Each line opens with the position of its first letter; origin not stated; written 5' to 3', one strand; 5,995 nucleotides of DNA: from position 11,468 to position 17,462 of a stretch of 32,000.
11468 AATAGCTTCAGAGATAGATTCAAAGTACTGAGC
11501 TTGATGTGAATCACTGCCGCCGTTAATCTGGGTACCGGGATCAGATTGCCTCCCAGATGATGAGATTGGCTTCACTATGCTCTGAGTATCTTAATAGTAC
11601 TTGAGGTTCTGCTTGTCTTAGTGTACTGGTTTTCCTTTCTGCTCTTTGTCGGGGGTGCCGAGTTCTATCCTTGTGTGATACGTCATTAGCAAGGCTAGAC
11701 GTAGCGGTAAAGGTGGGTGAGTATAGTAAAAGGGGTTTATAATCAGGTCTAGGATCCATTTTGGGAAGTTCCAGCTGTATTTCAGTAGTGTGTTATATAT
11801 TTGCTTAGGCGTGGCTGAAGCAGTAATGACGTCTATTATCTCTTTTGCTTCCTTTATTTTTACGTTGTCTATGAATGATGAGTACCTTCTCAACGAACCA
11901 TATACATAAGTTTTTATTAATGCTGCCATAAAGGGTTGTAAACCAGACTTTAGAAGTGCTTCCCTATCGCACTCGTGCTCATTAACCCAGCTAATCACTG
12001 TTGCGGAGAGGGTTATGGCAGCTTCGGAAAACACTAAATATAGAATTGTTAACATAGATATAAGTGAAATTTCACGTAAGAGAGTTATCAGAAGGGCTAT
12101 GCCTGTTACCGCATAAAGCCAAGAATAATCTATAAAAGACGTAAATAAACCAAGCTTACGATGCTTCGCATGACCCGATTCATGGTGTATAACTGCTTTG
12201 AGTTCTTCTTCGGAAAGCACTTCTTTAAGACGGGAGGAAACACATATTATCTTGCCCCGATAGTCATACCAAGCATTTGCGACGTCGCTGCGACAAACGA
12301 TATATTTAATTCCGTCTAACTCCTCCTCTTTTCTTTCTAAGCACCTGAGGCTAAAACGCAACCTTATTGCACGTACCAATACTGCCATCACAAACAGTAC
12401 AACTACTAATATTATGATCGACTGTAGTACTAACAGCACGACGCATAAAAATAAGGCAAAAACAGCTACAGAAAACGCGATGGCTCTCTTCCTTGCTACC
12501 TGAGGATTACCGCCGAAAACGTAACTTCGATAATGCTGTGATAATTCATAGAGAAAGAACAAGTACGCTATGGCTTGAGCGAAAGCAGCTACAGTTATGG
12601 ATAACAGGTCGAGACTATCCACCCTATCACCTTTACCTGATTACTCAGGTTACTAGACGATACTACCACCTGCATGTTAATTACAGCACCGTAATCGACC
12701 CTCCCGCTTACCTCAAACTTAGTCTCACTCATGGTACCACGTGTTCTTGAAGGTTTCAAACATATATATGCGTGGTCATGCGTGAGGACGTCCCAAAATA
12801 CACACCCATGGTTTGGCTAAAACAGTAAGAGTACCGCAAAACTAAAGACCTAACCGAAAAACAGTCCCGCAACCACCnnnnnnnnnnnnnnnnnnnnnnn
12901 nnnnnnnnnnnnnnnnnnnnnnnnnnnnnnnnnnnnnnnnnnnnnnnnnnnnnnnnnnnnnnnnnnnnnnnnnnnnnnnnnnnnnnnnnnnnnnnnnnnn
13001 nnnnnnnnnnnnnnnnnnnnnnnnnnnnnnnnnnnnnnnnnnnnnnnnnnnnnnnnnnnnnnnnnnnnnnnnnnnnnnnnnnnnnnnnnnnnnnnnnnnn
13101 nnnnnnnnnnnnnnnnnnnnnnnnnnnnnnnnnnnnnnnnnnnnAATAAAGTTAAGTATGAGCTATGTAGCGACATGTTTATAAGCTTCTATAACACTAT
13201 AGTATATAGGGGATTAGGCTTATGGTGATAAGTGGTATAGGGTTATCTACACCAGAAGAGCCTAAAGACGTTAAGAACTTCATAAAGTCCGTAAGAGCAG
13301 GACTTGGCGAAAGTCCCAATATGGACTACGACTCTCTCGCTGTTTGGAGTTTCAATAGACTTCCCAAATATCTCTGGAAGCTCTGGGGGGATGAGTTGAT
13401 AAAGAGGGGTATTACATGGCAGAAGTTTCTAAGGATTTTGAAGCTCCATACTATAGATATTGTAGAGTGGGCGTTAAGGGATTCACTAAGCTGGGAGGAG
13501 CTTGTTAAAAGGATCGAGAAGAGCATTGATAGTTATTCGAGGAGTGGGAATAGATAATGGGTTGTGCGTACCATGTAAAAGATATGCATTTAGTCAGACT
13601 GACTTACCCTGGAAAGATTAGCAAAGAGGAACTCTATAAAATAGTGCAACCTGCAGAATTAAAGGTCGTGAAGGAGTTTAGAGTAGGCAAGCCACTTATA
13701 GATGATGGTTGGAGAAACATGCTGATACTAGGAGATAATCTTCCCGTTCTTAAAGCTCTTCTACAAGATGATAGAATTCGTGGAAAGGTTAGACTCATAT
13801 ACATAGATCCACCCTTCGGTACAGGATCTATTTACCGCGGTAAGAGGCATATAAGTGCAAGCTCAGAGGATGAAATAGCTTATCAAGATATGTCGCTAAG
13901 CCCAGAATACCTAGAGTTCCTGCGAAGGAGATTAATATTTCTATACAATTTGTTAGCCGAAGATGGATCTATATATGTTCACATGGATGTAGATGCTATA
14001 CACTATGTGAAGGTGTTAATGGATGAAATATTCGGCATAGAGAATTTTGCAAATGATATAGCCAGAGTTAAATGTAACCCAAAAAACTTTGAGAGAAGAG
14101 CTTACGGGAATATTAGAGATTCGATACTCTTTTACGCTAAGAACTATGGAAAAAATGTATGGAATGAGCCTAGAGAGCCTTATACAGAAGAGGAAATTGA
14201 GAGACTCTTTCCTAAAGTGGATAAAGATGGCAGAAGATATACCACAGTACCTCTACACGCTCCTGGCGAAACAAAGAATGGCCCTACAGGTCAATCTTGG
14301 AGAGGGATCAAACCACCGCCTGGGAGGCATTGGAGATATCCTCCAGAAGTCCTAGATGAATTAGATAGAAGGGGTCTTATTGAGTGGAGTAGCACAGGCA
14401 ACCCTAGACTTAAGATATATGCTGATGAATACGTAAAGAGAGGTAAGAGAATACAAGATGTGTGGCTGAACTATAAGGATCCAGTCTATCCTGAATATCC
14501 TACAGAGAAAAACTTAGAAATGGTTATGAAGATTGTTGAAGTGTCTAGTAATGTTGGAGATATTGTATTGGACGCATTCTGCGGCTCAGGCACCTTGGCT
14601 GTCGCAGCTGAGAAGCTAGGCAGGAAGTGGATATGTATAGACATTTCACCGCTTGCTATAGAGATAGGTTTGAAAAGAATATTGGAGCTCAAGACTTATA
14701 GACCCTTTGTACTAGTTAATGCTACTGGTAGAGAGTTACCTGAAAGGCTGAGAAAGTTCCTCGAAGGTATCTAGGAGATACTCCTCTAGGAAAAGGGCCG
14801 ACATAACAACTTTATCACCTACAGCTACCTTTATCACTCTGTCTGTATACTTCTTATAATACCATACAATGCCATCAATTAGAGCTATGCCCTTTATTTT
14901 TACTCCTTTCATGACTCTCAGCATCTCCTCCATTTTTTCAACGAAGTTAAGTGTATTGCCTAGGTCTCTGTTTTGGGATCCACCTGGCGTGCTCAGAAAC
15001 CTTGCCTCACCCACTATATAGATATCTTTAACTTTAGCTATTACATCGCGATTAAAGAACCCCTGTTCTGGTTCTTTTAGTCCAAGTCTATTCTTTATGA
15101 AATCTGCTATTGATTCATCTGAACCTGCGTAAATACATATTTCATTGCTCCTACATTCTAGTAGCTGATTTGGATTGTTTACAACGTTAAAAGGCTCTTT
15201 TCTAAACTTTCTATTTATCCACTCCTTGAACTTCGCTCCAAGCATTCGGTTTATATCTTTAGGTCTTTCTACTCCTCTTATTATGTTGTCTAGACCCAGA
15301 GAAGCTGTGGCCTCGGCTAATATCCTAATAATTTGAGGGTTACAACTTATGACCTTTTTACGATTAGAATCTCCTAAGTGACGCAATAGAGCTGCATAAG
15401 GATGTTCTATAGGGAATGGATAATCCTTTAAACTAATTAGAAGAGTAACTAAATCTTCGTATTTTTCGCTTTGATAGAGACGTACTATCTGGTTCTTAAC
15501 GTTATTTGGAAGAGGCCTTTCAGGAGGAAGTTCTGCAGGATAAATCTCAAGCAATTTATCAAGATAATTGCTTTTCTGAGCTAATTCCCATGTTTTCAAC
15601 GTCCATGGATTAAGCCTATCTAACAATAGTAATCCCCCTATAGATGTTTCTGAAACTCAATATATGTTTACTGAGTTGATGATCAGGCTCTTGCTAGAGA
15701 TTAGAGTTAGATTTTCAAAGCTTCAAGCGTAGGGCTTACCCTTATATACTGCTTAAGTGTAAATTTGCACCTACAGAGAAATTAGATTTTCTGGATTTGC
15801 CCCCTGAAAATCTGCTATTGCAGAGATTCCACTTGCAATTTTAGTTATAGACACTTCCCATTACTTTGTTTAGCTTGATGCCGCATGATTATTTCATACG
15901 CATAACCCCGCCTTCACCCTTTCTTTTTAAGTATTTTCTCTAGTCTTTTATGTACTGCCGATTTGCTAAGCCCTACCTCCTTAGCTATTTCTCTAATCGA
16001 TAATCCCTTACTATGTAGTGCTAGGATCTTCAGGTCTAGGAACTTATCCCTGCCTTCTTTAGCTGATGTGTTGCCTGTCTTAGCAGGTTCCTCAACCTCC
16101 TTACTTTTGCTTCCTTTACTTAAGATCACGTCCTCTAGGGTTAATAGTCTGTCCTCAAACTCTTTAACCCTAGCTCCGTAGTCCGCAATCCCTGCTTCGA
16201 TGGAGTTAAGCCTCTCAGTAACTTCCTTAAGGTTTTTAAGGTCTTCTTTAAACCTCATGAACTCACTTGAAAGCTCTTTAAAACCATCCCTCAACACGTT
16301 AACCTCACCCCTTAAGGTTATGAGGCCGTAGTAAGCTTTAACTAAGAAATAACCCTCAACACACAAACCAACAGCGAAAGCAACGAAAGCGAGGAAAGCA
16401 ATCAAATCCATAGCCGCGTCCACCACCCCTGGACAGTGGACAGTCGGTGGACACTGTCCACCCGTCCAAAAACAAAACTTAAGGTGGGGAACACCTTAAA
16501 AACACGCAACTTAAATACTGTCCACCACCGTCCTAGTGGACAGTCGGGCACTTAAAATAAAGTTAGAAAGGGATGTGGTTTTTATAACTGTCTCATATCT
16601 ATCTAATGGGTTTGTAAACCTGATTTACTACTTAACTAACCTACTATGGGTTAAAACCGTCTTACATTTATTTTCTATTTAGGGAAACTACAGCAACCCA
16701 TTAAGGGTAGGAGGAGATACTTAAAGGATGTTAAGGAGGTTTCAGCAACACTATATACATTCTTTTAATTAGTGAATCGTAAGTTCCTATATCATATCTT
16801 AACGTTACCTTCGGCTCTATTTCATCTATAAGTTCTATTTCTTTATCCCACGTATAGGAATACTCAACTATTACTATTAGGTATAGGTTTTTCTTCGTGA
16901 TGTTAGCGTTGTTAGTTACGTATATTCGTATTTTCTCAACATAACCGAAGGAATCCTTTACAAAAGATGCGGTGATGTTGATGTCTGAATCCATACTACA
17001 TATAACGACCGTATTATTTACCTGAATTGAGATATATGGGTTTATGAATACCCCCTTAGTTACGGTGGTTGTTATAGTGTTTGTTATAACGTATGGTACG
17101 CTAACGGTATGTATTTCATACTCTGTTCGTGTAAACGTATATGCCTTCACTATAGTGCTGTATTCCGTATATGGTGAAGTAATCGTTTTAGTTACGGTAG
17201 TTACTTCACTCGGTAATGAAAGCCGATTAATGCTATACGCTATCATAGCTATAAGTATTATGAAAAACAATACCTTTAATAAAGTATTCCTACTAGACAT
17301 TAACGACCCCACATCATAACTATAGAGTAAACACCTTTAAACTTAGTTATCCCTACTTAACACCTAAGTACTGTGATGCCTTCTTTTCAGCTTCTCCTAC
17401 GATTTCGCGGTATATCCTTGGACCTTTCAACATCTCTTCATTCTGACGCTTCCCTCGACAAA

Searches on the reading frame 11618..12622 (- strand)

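Call 10: search_protein_families(library=pfam, proteins=[window:11618-12622:-], max_evalue=0.01)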
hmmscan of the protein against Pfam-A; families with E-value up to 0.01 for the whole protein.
window:11618-12622:- (334 aa): 1 family
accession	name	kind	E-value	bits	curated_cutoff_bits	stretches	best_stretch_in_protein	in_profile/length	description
PF01435.24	Peptidase_M48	-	1.3e-11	45.1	20.3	1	107-312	27-182/186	Peptidase family M48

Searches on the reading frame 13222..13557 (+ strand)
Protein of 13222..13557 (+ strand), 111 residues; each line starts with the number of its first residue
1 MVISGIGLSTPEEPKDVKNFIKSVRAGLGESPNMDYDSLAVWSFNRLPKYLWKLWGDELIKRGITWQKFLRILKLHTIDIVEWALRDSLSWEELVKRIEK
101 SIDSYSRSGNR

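Call 34: search_protein_families(library=pfam, proteins=[window:13222-13557:+], max_evalue=0.01)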
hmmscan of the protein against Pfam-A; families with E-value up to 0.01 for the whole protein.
window:13222-13557:+ (111 aa): 0 families

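Call 96: search_solved_structures(query=window:13222-13557:+, max_evalue=5)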
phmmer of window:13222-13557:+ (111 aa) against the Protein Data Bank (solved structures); distinct sequences matched with E-value up to 5: 3.
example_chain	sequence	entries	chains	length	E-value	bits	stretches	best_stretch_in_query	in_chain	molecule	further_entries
4v8p_AN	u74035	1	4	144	0.72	13.2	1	36-98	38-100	RPL27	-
9k7z_A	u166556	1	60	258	1.2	12.5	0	67-105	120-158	Cage-i53-Zn1-HEHE-16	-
7ymo_A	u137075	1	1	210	1.5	12.2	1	51-101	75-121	Recombination protein RecO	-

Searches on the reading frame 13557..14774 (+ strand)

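Call 10: search_protein_families(library=pfam, proteins=[window:13557-14774:+], max_evalue=0.01)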
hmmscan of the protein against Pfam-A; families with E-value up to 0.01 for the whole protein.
window:13557-14774:+ (405 aa): 5 families
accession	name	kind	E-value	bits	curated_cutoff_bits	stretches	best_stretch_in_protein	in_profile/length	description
PF01555.25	N6_N4_Mtase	-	3.1e-43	148.7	26.7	1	78-370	1-218/221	DNA methylase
PF06325.19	PrmA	-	7e-06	26.2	22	1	322-371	150-200/296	Ribosomal protein L11 methyltransferase (PrmA)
PF13649.12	Methyltransf_25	-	0.00028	22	27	1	337-397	1-61/97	Methyltransferase domain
PF03602.21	Cons_hypoth95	-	0.00055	20.1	24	0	335-385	43-94/182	Conserved hypothetical protein 95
PF13847.12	Methyltransf_31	-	0.0082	16.3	27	0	334-374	4-47/145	Methyltransferase domain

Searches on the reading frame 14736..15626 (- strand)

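Call 9: search_protein_families(library=pfam, proteins=[window:14736-15626:-], max_evalue=0.01)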
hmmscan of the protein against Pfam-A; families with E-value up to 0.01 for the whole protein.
window:14736-15626:- (296 aa): 1 family
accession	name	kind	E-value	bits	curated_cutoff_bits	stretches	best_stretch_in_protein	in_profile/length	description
PF06300.18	Tsp45I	-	2.1e-37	129.5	25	1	6-284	1-257/260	Tsp45I type II restriction enzyme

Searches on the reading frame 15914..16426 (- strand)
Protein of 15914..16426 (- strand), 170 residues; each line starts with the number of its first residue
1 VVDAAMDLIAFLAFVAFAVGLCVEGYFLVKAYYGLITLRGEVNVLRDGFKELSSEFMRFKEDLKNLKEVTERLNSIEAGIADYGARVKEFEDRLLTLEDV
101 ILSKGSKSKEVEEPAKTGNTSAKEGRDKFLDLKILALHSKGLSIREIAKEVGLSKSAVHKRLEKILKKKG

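Call 9: search_protein_families(library=pfam, proteins=[window:15914-16426:-], max_evalue=0.01)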
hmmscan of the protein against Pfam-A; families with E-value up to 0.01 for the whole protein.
window:15914-16426:- (170 aa): 25 families
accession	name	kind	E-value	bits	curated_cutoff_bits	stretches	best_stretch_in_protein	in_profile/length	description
PF13412.12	HTH_24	-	3.2e-06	27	21.9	1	141-164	17-40/48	Winged helix-turn-helix DNA-binding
PF13404.12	HTH_AsnC-type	-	1.6e-05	25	27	1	142-164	18-40/42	AsnC-type helix-turn-helix domain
PF12116.14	SpoIIID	-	2.2e-05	24.9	27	1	142-168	20-46/82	Stage III sporulation protein D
PF08281.18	Sigma70_r4_2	-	3e-05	24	25.7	1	140-168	25-53/54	Sigma-70, region 4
PF09339.16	HTH_IclR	-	3.7e-05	23.8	22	1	132-162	9-39/52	IclR helix-turn-helix domain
PF19610.4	DUF6115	-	5.7e-05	24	27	1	61-155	41-124/134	Family of unknown function (DUF6115)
PF13384.12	HTH_23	-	7e-05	23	24.6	1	132-162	8-38/50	Homeodomain-like domain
PF02796.21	HTH_7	-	8.7e-05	23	23.8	1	134-162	14-42/45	Helix-turn-helix domain of resolvase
PF13936.12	HTH_38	-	9.8e-05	22.5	27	1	133-160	12-39/44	Helix-turn-helix domain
PF04967.18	HTH_10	-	0.00012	22.3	23.1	1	140-168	22-50/53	HTH DNA binding domain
PF04545.22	Sigma70_r4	-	0.00033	20.5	24.1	1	140-168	19-47/50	Sigma-70, region 4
PF13551.12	HTH_29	-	0.00044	20.7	28.1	1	133-160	3-31/64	Winged helix-turn helix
PF08279.18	HTH_11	-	0.00045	20.5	25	1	132-167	6-40/55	HTH domain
PF14493.12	HTH_40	-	0.00048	20.8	27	1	135-168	6-39/89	Helix-turn-helix domain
PF21476.4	PF0610-like_N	-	0.00092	19.8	33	1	135-167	8-40/50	PF0610-like, N-terminal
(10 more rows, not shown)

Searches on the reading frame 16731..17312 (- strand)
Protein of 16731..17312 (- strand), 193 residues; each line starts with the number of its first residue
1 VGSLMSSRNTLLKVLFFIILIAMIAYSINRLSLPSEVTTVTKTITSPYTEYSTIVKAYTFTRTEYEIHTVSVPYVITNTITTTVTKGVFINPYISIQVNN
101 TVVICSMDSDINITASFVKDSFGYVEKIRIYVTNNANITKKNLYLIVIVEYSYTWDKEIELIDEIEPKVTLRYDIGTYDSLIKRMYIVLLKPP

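Call 9: search_protein_families(library=pfam, proteins=[window:16731-17312:-], max_evalue=0.01)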
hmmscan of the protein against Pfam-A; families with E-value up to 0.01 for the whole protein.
window:16731-17312:- (193 aa): 1 family
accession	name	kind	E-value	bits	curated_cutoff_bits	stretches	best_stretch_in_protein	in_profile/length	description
PF24793.1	GINT1_N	-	0.0083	15.6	27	0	96-135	38-77/304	Glucosamine inositolphosphorylceramide transferase 1, N-terminal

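Call 57: search_protein_families(library=phrogs, proteins=[window:16731-17312:-], max_evalue=0.001)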
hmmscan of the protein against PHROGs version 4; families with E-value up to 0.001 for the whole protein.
window:16731-17312:- (193 aa): 0 families
